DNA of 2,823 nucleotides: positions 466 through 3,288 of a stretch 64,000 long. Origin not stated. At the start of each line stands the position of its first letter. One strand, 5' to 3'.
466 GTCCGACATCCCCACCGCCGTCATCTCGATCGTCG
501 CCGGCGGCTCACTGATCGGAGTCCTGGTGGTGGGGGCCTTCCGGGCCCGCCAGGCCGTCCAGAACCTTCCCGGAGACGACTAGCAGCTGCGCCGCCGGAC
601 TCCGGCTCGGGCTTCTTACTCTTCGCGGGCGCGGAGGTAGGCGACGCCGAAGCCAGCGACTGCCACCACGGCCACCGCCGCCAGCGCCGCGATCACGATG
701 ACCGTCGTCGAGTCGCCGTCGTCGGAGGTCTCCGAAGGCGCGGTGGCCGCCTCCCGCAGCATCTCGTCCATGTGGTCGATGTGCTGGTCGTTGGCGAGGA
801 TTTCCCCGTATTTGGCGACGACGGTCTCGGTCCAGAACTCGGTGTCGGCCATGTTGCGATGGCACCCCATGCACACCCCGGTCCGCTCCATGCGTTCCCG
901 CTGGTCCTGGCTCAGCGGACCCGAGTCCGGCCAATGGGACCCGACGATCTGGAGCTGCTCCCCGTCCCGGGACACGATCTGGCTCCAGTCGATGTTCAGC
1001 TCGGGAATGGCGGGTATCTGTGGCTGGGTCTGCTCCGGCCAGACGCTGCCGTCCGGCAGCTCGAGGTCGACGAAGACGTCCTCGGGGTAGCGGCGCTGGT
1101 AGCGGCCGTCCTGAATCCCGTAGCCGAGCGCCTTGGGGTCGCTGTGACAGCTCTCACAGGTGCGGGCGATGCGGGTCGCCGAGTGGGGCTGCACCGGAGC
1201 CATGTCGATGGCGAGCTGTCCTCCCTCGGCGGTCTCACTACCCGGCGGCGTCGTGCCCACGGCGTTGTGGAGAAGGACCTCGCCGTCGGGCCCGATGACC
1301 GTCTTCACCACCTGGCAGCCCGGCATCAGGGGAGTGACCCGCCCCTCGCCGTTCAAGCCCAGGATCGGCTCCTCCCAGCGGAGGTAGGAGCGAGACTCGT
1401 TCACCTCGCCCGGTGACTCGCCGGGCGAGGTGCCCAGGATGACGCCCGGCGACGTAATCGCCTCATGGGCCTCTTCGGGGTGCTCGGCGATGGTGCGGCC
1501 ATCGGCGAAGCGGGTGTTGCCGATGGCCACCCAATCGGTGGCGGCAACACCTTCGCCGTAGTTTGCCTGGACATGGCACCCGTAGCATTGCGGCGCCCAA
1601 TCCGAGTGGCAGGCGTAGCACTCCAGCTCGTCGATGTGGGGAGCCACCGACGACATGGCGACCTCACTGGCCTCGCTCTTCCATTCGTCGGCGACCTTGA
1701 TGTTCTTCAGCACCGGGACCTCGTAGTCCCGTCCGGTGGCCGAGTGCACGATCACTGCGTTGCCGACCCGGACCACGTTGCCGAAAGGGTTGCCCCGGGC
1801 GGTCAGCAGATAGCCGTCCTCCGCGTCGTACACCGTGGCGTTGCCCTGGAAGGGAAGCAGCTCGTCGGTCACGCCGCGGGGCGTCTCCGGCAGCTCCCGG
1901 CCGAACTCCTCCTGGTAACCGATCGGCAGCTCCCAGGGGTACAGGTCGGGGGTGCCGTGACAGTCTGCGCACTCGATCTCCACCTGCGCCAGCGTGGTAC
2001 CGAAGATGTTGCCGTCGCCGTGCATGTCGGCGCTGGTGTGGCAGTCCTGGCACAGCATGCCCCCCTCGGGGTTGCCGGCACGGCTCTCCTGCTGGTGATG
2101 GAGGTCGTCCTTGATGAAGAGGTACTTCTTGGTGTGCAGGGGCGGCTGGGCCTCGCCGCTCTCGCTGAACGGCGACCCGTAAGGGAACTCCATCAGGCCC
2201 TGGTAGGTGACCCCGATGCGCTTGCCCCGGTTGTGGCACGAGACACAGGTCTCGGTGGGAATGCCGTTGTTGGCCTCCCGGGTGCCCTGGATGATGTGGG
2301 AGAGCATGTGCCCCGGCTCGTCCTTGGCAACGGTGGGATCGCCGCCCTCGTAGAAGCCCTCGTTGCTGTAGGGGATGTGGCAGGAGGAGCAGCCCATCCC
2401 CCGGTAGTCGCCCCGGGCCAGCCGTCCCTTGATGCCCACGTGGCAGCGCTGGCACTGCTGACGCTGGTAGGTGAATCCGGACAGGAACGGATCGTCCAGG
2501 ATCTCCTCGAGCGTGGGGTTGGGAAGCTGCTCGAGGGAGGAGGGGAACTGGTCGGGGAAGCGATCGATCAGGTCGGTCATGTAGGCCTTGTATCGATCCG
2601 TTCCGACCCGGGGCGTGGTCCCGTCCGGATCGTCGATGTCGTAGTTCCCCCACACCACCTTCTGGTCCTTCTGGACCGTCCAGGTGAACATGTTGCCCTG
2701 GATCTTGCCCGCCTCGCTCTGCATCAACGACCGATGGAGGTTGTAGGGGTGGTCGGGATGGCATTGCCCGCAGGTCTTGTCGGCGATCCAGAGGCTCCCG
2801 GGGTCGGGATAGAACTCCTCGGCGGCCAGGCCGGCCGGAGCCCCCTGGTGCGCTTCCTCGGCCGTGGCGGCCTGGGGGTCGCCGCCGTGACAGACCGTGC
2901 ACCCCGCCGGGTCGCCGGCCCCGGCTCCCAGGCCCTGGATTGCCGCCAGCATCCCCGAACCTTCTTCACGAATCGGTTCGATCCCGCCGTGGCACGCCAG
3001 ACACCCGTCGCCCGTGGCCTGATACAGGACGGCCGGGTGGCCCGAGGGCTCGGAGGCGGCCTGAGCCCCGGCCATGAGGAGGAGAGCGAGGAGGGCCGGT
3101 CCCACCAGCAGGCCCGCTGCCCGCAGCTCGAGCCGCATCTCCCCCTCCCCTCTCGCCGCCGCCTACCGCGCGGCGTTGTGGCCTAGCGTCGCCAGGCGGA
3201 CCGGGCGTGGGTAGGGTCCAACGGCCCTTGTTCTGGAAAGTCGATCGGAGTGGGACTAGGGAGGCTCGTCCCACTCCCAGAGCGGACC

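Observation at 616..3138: Membrane-anchored dodecahaem c-type cytochrome in an actinobacterial genome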

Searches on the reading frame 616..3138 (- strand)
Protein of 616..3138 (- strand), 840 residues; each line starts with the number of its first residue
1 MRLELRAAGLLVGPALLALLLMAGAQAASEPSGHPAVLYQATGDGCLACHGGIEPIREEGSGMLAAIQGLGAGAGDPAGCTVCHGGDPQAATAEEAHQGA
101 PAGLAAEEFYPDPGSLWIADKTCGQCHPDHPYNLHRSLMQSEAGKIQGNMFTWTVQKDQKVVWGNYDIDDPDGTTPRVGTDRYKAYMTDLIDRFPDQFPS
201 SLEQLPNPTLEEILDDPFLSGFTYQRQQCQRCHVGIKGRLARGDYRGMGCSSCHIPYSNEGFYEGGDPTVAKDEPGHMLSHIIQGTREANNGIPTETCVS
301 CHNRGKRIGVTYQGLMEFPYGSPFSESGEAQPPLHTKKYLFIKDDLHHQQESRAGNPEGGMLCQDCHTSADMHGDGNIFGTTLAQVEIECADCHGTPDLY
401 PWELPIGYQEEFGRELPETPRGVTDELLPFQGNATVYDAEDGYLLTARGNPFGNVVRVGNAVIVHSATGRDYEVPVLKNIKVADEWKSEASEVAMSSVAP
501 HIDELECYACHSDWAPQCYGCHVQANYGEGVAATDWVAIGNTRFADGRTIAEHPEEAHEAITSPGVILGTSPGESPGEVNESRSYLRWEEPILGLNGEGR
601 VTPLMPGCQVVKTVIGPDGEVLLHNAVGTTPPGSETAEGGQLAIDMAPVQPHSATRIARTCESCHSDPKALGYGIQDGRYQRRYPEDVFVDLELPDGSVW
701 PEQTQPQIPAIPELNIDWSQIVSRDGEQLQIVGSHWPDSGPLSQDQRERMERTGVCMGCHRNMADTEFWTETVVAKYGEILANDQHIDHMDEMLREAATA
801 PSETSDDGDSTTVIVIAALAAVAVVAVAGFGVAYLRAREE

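Call 4: search_protein_families(library=pfam, proteins=[window:616-3138:-], max_evalue=1)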
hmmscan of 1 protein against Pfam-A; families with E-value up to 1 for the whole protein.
window:616-3138:- (840 aa): 7 families
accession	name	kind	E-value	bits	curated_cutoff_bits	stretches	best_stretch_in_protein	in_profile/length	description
PF14522.11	Cytochrome_C7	-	8e-11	42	24.8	2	41-127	11-66/67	Cytochrome c7 and related cytochrome c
PF14537.11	Cytochrom_c3_2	-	7.8e-10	39.5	25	1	42-131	5-68/79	Cytochrome c3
PF22113.1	Mtrc-MtrF_II-IV_dom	-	1.1e-09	38.5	30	1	38-97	115-175/176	Outer membrane cytochrome MtrC/MtrF-like, domains II/IV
PF09699.15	Paired_CXXCH_1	-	0.00041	20.4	20.6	1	43-86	6-38/41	Doubled CXXCH motif (Paired_CXXCH_1)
PF06945.18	DUF1289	-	0.023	15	27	1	750-771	9-30/47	Protein of unknown function (DUF1289)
PF11845.13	Tll0287-like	-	0.025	15.4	24.1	0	386-414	97-130/144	Tll0287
PF13435.11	Cytochrome_C554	-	0.14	13.5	20.8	0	355-395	43-84/84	Cytochrome c554 and c-prime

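Call 5: search_protein_families(library=ncbifam, proteins=[window:616-3138:-], max_evalue=1)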
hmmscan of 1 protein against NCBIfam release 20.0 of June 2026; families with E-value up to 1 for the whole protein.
window:616-3138:- (840 aa): 7 families
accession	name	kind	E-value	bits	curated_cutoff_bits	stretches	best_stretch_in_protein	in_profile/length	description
NF040943.1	cytoc3_ExtM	equivalog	2.3e-65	221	800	3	217-542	137-419/599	selenite/tellurite reduction operon c-type cytochrome ExtM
NF040968.1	FeS_ExtO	equivalog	1.1e-11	44.2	200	2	490-521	210-241/416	selenite/tellurite reduction operon b-type cytochrome iron-sulfur cluster-binding subunit ExtO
NF040967.1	cytc_ExtN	equivalog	1.9e-11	43.4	200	3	490-521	210-241/415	selenite/tellurite reduction operon c-type cytochrome ExtN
TIGR03507.1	decahem_SO1788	subfamily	0.006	15.1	209.3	1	250-311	620-669/672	OmcA/MtrC family decaheme c-type cytochrome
TIGR03508.1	decahem_SO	subfamily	0.017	14.6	192.2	1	347-395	104-151/258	DmsE family decaheme c-type cytochrome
TIGR02347.1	chap_CCT_zeta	equivalog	0.14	10.7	587.15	1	774-821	54-102/531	T-complex protein 1 subunit zeta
TIGR03153.1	cytochr_NrfH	equivalog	0.16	12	134.2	0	64-154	15-85/138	cytochrome c nitrite reductase small subunit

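Call 9: find_homologous_proteins(query=window:616-3138:-)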
Query window:616-3138:- (840 aa): 2394 proteins with E <= 0.001 among 8000 candidates; the best 120 are listed.
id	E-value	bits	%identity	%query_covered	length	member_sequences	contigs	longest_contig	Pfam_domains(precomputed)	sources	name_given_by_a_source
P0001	0.0e+0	1985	100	100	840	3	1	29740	PF14537.12,PF14522.12,PF22113.2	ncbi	-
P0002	0.0e+0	1452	76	95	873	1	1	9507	PF14537.12,PF14522.12,PF22113.2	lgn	-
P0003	0.0e+0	1434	75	94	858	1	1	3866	PF14537.12,PF13435.12,PF14522.12,PF22113.2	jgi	jgi:hypothetical protein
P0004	0.0e+0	1430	72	97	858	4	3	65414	PF14537.12,PF14522.12,PF22113.2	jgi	jgi:hypothetical protein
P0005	0.0e+0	1418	70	100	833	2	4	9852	PF14537.12,PF14522.12,PF22113.2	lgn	-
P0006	0.0e+0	1407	73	96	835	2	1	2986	PF14537.12,PF14522.12,PF22113.2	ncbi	-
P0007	0.0e+0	1407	73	94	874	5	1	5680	PF14537.12,PF14522.12,PF22113.2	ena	-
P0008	0.0e+0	1384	69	99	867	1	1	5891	PF14537.12,PF14522.12,PF22113.2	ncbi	-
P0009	0.0e+0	1365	71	95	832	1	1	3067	PF14537.12,PF13435.12,PF02085.22,PF14522.12,PF22113.2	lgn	-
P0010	0.0e+0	1362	75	88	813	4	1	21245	PF14522.12,PF22113.2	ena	-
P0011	0.0e+0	1357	69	99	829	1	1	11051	PF14537.12,PF14522.12,PF22113.2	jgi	jgi:hypothetical protein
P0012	0.0e+0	1341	72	93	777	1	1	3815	PF14537.12,PF14522.12,PF22113.2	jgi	jgi:hypothetical protein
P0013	0.0e+0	1320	71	92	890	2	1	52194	PF14537.12,PF07627.17,PF14522.12,PF22113.2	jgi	-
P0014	0.0e+0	1271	71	89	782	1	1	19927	PF14537.12,PF14522.12,PF22113.2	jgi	jgi:hypothetical protein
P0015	0.0e+0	1266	72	86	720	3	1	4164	PF14537.12,PF14522.12,PF22113.2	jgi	jgi:hypothetical protein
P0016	0.0e+0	1191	61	99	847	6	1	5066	PF14537.12,PF14522.12,PF22113.2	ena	-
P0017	0.0e+0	1123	58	99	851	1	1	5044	PF14537.12,PF14522.12,PF22113.2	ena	-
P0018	0.0e+0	1122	60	98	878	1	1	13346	PF14537.12,PF14522.12,PF22113.2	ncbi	-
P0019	0.0e+0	1110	61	94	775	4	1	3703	PF14537.12,PF14522.12,PF22113.2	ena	-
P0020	0.0e+0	1108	63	90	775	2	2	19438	PF14537.12,PF14522.12,PF22113.2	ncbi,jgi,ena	-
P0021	0.0e+0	1107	62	95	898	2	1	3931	PF14537.12,PF14522.12,PF22113.2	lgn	-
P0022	0.0e+0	1107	57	99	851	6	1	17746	PF14537.12,PF14522.12,PF22113.2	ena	-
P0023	0.0e+0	1106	61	95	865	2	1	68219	PF14537.12,PF14522.12,PF22113.2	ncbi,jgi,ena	-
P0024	0.0e+0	1093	61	93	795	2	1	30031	PF14537.12,PF14522.12,PF22113.2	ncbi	ncbi:MAG: cytochrome C [Gemmatimonadota bacterium]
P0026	0.0e+0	1092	58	98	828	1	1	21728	PF14537.12,PF14522.12,PF22113.2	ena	-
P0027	0.0e+0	1090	61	95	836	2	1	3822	PF14537.12,PF14522.12,PF22113.2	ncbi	-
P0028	0.0e+0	1088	61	94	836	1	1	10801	PF14537.12,PF14522.12,PF22113.2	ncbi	-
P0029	0.0e+0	1088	60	94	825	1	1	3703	PF14537.12,PF14522.12,PF22113.2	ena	-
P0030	0.0e+0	1084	59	94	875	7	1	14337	PF14537.12,PF14522.12,PF22113.2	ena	-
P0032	0.0e+0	1081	60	95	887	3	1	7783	PF14537.12,PF14522.12,PF22113.2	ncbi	-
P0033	0.0e+0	1081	57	99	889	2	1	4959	PF09699.16,PF14537.12,PF13435.12,PF14522.12,PF22113.2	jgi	-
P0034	0.0e+0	1081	60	91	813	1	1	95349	PF14537.12,PF14522.12,PF22113.2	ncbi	-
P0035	0.0e+0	1081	59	95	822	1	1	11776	PF14537.12,PF14522.12,PF22113.2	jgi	-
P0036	0.0e+0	1080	59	95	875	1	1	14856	PF14537.12,PF14522.12,PF22113.2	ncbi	-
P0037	0.0e+0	1076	59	94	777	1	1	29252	PF14537.12,PF14522.12,PF22113.2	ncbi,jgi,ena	-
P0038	0.0e+0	1074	61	91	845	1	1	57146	PF14537.12,PF14522.12,PF22113.2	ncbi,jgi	-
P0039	0.0e+0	1074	60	94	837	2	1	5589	PF14537.12,PF14522.12,PF22113.2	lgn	-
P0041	0.0e+0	1073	60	94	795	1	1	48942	PF14537.12,PF02085.22,PF14522.12,PF22113.2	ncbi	ncbi:MAG: selenite/tellurite reduction operon c-type cytochrome ExtM [Methyloligellaceae bacterium]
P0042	0.0e+0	1072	60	94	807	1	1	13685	PF14537.12,PF13435.12,PF14522.12,PF22113.2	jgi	-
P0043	0.0e+0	1071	60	93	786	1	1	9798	PF14537.12,PF02085.22,PF14522.12,PF22113.2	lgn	-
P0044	0.0e+0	1071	60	93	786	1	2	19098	PF14537.12,PF02085.22,PF14522.12,PF22113.2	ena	-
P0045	0.0e+0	1071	58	97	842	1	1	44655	PF14537.12,PF13435.12,PF14522.12,PF22113.2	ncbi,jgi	-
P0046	0.0e+0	1071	60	94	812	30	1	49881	PF14537.12,PF13435.12,PF02085.22,PF14522.12,PF22113.2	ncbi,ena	-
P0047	0.0e+0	1070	60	95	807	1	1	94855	PF14537.12,PF14522.12,PF22113.2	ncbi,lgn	ncbi:MAG: cytochrome C [Gemmatimonadota bacterium]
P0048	0.0e+0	1069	60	95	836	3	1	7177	PF14537.12,PF14522.12,PF22113.2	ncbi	-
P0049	0.0e+0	1068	61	91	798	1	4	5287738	PF14537.12,PF13435.12,PF14522.12,PF22113.2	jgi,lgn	-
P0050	0.0e+0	1068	59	95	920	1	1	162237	PF14537.12,PF14522.12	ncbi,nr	ncbi:MAG: cytochrome c3 family protein [Chloroflexota bacterium]|nr:cytochrome c3 family protein [Ch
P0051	0.0e+0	1067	59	95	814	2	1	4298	PF14537.12,PF14522.12,PF22113.2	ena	-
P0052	0.0e+0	1065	59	93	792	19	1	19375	PF14537.12,PF13435.12,PF02085.22,PF14522.12,PF22113.2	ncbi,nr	ncbi:MAG: hypothetical protein KDE22_01925 [Rhodobacterales bacterium]|nr:hypothetical protein [Rhod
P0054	0.0e+0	1063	60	93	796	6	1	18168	PF14537.12,PF02085.22,PF14522.12,PF22113.2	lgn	-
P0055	0.0e+0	1060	58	95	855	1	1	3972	PF14537.12,PF02085.22,PF14522.12,PF22113.2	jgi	-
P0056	0.0e+0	1059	58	95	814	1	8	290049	PF14537.12,PF14522.12,PF22113.2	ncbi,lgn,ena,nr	ncbi:MAG: cytochrome C [Planctomycetes bacterium]|nr:cytochrome C [Planctomycetota bacterium]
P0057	0.0e+0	1059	59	96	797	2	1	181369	PF14537.12,PF14522.12,PF22113.2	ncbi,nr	ncbi:hypothetical protein QUF64_06590 [Anaerolineales bacterium HSG6]|nr:hypothetical protein [Anaer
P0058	0.0e+0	1058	60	93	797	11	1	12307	PF14537.12,PF14522.12,PF22113.2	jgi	-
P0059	0.0e+0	1058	57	98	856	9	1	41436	PF14537.12,PF14522.12,PF22113.2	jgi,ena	-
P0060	0.0e+0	1058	59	94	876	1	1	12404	PF14537.12,PF13435.12,PF14522.12,PF22113.2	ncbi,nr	ncbi:MAG: cytochrome C [Chloroflexi bacterium]|nr:cytochrome C [Chloroflexota bacterium]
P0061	0.0e+0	1057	60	93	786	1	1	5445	PF14537.12,PF02085.22,PF14522.12,PF22113.2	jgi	jgi:hypothetical protein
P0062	0.0e+0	1057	59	94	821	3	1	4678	PF14537.12,PF14522.12,PF22113.2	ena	-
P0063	0.0e+0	1057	61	90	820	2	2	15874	PF14537.12,PF02085.22,PF14522.12,PF22113.2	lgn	-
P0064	0.0e+0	1057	60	93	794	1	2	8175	PF14537.12,PF13435.12,PF02085.22,PF14522.12,PF22113.2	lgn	-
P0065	0.0e+0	1056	59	93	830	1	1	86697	PF14537.12,PF14522.12,PF22113.2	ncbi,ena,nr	ncbi:MAG: cytochrome C [Proteobacteria bacterium]|nr:cytochrome C [Pseudomonadota bacterium]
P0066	0.0e+0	1056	59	95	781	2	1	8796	PF14537.12,PF14522.12,PF22113.2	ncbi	-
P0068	0.0e+0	1056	58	95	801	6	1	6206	PF14537.12,PF02085.22,PF14522.12,PF22113.2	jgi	jgi:hypothetical protein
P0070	0.0e+0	1054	60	90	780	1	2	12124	PF14537.12,PF02085.22,PF14522.12,PF22113.2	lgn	-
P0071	0.0e+0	1054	60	90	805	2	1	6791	PF14537.12,PF14522.12,PF22113.2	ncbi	ncbi:MAG: cytochrome C [Gemmatimonadota bacterium]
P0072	0.0e+0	1054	60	90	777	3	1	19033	PF14537.12,PF02085.22,PF14522.12,PF22113.2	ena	-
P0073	0.0e+0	1053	58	95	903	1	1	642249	PF14537.12,PF14522.12,PF22113.2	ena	-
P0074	0.0e+0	1053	60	90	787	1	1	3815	PF14537.12,PF14522.12,PF22113.2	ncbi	-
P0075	0.0e+0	1053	58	94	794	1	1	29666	PF14537.12,PF13435.12,PF14522.12,PF22113.2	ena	-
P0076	0.0e+0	1053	58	96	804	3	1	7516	PF14537.12,PF02085.22,PF14522.12,PF22113.2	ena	-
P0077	0.0e+0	1052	59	93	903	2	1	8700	PF14537.12,PF13435.12,PF14522.12,PF22113.2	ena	-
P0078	0.0e+0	1052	58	94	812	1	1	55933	PF14537.12,PF02085.22,PF14522.12,PF22113.2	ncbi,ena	-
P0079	0.0e+0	1051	60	91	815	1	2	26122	PF14537.12,PF14522.12,PF22113.2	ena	-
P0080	0.0e+0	1050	58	96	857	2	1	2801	PF14537.12,PF14522.12,PF22113.2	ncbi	-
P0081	0.0e+0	1049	59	90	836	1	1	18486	PF14537.12,PF14522.12,PF22113.2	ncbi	-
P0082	0.0e+0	1049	57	95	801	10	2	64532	PF14537.12,PF02085.22,PF14522.12,PF22113.2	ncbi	-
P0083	0.0e+0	1047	58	94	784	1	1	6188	PF14537.12,PF14522.12,PF22113.2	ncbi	-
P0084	0.0e+0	1046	58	95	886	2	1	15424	PF14537.12,PF13435.12,PF14522.12,PF22113.2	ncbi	-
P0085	0.0e+0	1046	59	94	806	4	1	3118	PF14537.12,PF13435.12,PF14522.12,PF22113.2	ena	-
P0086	0.0e+0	1046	58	94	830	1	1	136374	PF14537.12,PF14522.12,PF22113.2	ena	-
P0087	0.0e+0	1046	60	90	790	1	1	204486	PF14537.12,PF02085.22,PF14522.12,PF22113.2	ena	-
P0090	0.0e+0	1045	58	93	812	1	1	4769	PF14537.12,PF02085.22,PF14522.12,PF22113.2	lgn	-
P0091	0.0e+0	1043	60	90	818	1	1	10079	PF14537.12,PF14522.12,PF22113.2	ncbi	-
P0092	0.0e+0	1043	58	93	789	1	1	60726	PF14537.12,PF13435.12,PF02085.22,PF14522.12,PF22113.2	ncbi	-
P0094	0.0e+0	1042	58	93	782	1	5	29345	PF14537.12,PF14522.12,PF22113.2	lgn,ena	-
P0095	0.0e+0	1041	58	95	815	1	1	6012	PF14537.12,PF14522.12,PF22113.2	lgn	-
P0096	0.0e+0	1040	59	91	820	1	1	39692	PF14537.12,PF14522.12,PF22113.2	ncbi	-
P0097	0.0e+0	1040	58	95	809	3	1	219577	PF14537.12,PF14522.12,PF22113.2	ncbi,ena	-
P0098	0.0e+0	1039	57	95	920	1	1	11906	PF09699.16,PF14537.12,PF14522.12,PF22113.2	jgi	jgi:hypothetical protein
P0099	0.0e+0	1039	58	94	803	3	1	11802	PF14537.12,PF13435.12,PF02085.22,PF14522.12,PF22113.2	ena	-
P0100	0.0e+0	1038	60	90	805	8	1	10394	PF09699.16,PF14537.12,PF02085.22,PF14522.12,PF22113.2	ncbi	-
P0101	0.0e+0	1038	60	90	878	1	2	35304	PF14537.12,PF14522.12,PF22113.2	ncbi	-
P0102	0.0e+0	1037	60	91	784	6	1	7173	PF14537.12,PF14522.12,PF22113.2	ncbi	-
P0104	0.0e+0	1037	59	93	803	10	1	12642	PF14537.12,PF13435.12,PF02085.22,PF14522.12,PF22113.2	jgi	jgi:hypothetical protein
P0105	0.0e+0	1036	58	95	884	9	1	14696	PF14537.12,PF13435.12,PF14522.12,PF22113.2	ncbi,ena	-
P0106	0.0e+0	1036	59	93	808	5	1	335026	PF14537.12,PF13435.12,PF14522.12,PF22113.2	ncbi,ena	-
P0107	0.0e+0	1036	60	90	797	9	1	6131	PF14537.12,PF14522.12,PF22113.2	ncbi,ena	-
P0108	0.0e+0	1035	60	90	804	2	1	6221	PF14537.12,PF13435.12,PF14522.12,PF22113.2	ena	-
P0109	0.0e+0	1035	60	90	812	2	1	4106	PF14537.12,PF14522.12,PF22113.2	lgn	-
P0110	0.0e+0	1034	59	90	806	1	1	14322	PF14537.12,PF13435.12,PF14522.12,PF22113.2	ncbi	-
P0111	0.0e+0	1034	58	91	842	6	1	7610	PF14537.12,PF13435.12,PF14522.12,PF22113.2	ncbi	-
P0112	0.0e+0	1034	59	95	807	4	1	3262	PF14537.12,PF13435.12,PF14522.12,PF22113.2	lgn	-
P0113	0.0e+0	1034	57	95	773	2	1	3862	PF14537.12,PF13435.12,PF14522.12,PF22113.2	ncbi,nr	ncbi:MAG: cytochrome C [Anaerolineae bacterium]|nr:cytochrome C [Anaerolineae bacterium]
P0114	0.0e+0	1033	60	90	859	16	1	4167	PF14537.12,PF14522.12,PF22113.2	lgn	-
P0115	0.0e+0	1033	58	95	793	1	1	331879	PF14537.12,PF02085.22,PF14522.12,PF22113.2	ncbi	-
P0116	0.0e+0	1032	59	93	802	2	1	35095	PF14537.12,PF14522.12,PF22113.2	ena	-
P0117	0.0e+0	1032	58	93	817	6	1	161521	PF14537.12,PF02085.22,PF14522.12,PF22113.2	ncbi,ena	-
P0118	0.0e+0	1032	58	93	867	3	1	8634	PF14537.12,PF07627.17,PF14522.12,PF22113.2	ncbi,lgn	-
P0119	0.0e+0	1032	61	87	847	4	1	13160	PF14537.12,PF14522.12,PF22113.2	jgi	jgi:hypothetical protein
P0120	0.0e+0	1032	58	94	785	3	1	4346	PF09699.16,PF14537.12,PF14522.12,PF22113.2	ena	-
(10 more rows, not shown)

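Call 10: search_solved_structures(query=window:616-3138:-, max_evalue=1, show_alignments=2)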
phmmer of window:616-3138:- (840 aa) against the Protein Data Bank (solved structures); distinct sequences matched with E-value up to 1: 0.

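Call 12: find_encoding_contigs(protein=P0001, flank=10000, max_places=4)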
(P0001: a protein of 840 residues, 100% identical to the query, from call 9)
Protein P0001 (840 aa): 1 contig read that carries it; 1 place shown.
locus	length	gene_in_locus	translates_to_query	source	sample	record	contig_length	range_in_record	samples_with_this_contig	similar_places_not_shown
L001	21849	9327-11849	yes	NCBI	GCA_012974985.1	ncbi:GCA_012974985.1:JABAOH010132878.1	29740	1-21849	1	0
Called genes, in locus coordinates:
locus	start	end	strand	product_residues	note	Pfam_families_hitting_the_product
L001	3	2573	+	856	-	?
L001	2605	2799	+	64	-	-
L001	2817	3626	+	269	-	PF17803:Cadherin_4, PF17892:Cadherin_5, PF17963:Big_9, PF05345:He_PIG (weak)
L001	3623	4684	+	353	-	PF03462:PCRF, PF00472:RF-1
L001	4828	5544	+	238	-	PF00005:ABC_tran, PF13191:AAA_16 (weak), PF13304:AAA_21 (faint)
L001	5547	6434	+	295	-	PF18075:FtsX_ECD, PF02687:FtsX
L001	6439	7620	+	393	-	PF01551:Peptidase_M23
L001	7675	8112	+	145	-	PF01668:SmpB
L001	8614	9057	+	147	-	PF00903:Glyoxalase, PF12681:Glyoxalase_2 (faint), PF18029:Glyoxalase_6 (weak), PF22677:Ble-like_N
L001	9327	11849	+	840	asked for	PF22113:Mtrc-MtrF_II-IV_dom (faint), PF14522:Cytochrome_C7 (faint), PF14537:Cytochrom_c3_2 (faint)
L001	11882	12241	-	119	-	PF13630:SdpI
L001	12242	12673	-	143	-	-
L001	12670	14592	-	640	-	-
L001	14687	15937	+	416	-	PF02308:MgtC, PF13194:DUF4010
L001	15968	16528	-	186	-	PF00583:Acetyltransf_1, PF13508:Acetyltransf_7 (weak)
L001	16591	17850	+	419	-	PF00070:Pyr_redox (faint), PF07992:Pyr_redox_2, PF22366:NDH2_C (weak)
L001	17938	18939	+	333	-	PF00005:ABC_tran, PF13304:AAA_21 (weak), PF13732:DrrA1-3_C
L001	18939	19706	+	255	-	PF01061:ABC2_membrane, PF12698:ABC2_membrane_3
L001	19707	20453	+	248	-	PF23023:Anti-Pycsar_Apyc1, PF00753:Lactamase_B, PF12706:Lactamase_B_2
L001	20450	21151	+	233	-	PF01138:RNase_PH, PF03725:RNase_PH_C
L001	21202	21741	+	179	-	PF01725:Ham1p_like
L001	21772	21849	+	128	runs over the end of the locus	PF00903:Glyoxalase, PF22677:Ble-like_N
